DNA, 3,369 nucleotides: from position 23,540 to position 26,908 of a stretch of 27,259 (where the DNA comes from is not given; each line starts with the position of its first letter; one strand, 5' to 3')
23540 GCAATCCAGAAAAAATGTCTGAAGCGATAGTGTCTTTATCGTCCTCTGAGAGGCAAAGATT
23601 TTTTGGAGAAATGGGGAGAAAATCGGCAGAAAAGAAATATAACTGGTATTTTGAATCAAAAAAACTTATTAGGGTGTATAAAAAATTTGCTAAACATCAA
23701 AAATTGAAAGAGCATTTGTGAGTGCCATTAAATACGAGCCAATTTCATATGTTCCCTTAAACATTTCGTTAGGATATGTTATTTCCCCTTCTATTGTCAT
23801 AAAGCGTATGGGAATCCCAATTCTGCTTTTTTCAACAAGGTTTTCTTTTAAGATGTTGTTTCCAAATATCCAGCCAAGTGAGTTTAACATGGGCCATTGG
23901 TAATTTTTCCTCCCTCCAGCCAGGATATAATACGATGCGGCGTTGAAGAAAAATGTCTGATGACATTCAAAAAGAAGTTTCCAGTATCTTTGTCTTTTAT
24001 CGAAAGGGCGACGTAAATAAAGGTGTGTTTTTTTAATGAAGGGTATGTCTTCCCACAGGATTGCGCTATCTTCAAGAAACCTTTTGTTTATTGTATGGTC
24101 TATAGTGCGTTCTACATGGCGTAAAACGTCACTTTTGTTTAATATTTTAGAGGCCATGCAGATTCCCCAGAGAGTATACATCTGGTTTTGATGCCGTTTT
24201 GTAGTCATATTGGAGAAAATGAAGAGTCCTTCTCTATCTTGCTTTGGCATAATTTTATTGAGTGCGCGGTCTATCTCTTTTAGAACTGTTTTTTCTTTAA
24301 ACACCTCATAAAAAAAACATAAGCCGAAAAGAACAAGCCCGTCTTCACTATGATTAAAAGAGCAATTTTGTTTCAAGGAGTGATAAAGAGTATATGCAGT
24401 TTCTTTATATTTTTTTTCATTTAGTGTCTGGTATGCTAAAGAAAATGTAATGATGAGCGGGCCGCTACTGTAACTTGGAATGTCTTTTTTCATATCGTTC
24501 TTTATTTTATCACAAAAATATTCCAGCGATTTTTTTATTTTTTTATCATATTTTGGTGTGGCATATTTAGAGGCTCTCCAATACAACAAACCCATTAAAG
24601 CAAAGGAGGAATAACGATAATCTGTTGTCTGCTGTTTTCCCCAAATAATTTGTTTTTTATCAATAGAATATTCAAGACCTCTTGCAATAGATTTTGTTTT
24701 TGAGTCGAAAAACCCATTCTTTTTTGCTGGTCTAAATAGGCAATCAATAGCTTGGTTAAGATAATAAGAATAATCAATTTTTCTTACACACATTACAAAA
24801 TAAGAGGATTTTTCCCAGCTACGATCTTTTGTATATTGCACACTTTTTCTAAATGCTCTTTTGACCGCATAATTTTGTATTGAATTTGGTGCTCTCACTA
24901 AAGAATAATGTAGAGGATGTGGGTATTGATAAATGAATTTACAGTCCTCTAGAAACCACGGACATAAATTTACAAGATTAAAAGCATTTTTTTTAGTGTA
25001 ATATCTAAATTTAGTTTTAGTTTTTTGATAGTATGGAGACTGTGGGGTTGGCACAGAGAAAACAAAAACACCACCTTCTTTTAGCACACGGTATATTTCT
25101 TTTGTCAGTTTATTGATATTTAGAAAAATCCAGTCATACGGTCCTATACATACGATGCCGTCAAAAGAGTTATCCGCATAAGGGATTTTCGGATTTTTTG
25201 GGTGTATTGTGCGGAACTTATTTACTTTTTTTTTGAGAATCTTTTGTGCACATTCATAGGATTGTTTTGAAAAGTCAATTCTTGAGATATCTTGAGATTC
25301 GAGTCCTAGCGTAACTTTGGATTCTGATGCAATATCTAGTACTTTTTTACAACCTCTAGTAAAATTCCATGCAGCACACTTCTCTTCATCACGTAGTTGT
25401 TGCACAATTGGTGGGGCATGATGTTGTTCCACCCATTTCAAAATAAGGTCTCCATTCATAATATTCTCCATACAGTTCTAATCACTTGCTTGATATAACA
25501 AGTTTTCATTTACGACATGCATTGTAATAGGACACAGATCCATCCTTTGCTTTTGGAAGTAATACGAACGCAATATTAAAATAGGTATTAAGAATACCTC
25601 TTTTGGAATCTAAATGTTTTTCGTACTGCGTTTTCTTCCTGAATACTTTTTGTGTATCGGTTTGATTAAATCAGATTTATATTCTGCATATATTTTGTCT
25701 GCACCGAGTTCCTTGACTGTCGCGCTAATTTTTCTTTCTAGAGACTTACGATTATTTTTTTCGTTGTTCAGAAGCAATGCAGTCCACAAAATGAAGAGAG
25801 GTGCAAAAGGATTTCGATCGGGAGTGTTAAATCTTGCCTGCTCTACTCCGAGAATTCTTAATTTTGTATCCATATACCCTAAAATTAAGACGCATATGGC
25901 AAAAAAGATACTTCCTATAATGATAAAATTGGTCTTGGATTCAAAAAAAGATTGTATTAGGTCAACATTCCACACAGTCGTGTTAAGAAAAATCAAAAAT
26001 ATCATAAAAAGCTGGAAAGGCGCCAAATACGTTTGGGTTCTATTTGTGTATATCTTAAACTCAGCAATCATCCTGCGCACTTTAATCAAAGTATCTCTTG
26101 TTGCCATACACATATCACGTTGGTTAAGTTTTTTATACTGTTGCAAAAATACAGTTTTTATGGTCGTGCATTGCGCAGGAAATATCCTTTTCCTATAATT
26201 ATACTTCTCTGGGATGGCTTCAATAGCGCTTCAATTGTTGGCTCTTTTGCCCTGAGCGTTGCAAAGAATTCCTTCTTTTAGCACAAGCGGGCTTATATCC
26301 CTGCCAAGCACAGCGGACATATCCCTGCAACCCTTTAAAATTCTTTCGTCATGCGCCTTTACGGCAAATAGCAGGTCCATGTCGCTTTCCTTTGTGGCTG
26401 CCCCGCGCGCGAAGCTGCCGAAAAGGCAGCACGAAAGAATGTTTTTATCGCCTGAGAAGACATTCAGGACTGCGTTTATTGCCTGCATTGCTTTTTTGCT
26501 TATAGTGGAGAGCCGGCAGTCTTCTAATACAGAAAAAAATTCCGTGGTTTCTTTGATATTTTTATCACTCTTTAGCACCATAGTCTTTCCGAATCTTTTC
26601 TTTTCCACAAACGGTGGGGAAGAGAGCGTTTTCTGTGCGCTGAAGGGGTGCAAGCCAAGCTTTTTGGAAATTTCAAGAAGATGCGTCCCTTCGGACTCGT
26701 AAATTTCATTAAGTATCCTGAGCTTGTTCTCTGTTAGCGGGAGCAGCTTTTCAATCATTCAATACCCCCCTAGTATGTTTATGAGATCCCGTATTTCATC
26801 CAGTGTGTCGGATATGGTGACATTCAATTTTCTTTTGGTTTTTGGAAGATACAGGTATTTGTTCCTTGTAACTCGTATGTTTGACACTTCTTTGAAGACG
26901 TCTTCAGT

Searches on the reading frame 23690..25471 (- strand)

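Call 69: search_protein_families(library=pfam, proteins=[window:23690-25471:-], max_evalue=0.001)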
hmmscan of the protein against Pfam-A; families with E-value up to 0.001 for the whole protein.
window:23690-25471:- (593 aa): 5 families
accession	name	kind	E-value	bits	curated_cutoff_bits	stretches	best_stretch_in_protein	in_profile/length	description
PF08241.18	Methyltransf_11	-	2.2e-10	41.5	21.2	1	60-138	19-95/95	Methyltransferase domain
PF13649.12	Methyltransf_25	-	2.1e-07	32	27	1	60-134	22-97/97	Methyltransferase domain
PF13847.12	Methyltransf_31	-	2.4e-05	24.5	27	1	62-162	31-130/145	Methyltransferase domain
PF01209.24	Ubie_methyltran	-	5.2e-05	23.1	20.1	1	58-151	71-165/233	ubiE/COQ5 methyltransferase family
PF08242.18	Methyltransf_12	-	0.00022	22.3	30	1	62-136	23-98/98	Methyltransferase domain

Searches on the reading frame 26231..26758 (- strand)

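Call 69: search_protein_families(library=pfam, proteins=[window:26231-26758:-], max_evalue=0.001)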
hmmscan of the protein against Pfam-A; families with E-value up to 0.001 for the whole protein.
window:26231-26758:- (175 aa): 3 families
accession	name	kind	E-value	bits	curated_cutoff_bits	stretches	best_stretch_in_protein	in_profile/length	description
PF18765.7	Polbeta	-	1.2e-08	35.4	26.9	1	98-155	4-64/93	Polymerase beta, Nucleotidyltransferase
PF01909.29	NTP_transf_2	-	1.7e-07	32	21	1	107-141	14-51/93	Nucleotidyltransferase domain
PF22600.2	MTPAP-like_central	-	0.00014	22.4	27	1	87-138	19-70/139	Poly(A) RNA polymerase, mitochondrial-like, central palm domain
